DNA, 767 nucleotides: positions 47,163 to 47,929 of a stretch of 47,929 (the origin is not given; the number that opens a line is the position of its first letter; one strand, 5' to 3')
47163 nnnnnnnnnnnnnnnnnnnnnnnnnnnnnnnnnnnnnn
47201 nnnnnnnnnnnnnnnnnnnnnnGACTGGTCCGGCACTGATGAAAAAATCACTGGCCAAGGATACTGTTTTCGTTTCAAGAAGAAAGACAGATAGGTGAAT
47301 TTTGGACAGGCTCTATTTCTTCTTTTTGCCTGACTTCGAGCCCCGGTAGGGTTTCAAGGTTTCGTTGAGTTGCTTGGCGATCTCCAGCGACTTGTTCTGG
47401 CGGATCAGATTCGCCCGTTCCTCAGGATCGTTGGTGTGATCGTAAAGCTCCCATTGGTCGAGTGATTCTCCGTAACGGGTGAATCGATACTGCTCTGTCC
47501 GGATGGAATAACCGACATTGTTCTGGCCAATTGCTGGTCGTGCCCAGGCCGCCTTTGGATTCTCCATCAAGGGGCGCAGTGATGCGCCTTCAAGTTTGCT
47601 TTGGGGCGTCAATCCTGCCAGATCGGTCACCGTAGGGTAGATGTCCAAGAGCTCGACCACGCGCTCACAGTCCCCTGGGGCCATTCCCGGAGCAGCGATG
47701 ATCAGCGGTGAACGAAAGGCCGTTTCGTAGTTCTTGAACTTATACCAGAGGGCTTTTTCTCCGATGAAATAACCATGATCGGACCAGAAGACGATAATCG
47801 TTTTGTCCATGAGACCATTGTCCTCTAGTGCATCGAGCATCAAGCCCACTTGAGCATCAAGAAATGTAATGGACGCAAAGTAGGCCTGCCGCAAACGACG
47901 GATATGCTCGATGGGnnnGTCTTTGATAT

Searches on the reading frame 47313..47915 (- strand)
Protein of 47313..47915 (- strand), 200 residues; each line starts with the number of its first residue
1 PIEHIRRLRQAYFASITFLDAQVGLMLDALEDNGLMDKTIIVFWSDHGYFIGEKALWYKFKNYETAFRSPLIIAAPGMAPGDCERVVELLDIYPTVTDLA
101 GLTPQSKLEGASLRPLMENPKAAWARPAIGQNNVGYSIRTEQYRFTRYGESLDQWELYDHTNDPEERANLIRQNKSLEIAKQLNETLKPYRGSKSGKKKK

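Call 10: search_protein_families(library=pfam, proteins=[window:47313-47915:-], max_evalue=0.001)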
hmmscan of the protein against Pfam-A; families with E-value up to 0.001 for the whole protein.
window:47313-47915:- (200 aa): 3 families
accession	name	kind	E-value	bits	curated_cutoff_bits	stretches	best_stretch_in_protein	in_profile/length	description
PF16347.10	SGSH_C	-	2e-21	77.2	29.3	1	52-189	1-150/154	N-sulphoglucosamine sulphohydrolase, C-terminal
PF00884.28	Sulfatase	-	1.5e-17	64.3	25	1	7-101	201-300/301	Sulfatase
PF02995.22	DUF229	-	2.2e-06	27.1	25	1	8-53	302-347/496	Protein of unknown function (DUF229)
